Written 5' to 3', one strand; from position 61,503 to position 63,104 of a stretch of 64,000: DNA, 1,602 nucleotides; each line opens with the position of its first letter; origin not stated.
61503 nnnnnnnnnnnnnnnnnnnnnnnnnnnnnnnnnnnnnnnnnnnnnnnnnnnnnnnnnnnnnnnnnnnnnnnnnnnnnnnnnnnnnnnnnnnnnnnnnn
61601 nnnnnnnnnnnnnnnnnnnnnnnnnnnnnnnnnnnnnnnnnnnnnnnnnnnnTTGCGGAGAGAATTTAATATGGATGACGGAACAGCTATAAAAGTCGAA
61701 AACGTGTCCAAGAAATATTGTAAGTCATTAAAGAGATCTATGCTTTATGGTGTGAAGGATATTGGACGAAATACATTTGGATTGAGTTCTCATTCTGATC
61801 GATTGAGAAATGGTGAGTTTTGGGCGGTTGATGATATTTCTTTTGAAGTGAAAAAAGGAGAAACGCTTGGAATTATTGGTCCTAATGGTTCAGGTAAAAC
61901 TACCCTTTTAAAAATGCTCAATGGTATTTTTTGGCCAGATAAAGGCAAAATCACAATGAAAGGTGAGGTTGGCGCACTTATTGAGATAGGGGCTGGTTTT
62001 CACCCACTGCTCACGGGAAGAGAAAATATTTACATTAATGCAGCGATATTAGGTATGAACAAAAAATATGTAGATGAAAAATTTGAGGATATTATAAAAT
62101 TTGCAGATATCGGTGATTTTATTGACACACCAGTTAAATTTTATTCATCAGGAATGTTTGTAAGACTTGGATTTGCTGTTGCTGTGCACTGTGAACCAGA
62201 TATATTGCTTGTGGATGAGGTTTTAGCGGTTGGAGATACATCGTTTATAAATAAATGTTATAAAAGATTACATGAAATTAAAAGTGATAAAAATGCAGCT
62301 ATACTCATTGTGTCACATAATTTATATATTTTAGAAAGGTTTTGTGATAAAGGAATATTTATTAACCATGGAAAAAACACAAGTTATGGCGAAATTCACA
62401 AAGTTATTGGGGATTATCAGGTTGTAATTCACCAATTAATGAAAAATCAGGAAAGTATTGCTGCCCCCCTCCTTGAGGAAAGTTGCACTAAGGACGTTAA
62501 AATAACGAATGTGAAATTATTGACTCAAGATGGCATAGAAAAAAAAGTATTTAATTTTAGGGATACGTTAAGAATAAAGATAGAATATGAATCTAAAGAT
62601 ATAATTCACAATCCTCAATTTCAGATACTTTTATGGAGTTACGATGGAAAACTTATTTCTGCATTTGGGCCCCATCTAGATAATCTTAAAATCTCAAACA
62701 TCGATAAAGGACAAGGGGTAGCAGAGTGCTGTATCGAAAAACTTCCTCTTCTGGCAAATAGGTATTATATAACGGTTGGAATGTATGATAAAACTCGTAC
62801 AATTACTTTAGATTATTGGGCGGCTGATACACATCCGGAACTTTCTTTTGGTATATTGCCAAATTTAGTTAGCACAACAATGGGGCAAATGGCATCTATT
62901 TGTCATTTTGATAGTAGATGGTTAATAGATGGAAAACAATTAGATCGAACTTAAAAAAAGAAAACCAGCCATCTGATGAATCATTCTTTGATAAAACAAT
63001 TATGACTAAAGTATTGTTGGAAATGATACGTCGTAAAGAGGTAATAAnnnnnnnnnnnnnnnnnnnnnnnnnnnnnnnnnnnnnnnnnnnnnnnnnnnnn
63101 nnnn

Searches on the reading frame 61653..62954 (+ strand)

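Call 95: search_protein_families(library=pfam, proteins=[window:61653-62954:+], max_evalue=0.00001)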
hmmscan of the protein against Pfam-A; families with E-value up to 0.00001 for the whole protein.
window:61653-62954:+ (433 aa): 3 families
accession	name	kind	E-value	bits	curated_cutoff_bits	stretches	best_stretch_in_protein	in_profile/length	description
PF00005.33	ABC_tran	-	2.1e-22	80.6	25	1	60-190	2-135/137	ABC transporter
PF14524.12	Wzt_C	-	1.5e-12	48.1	30.4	1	276-387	4-119/143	Wzt C-terminal domain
PF13304.12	AAA_21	-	2.5e-06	28.2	27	0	73-104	3-34/304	AAA domain, putative AbiEii toxin, Type IV TA system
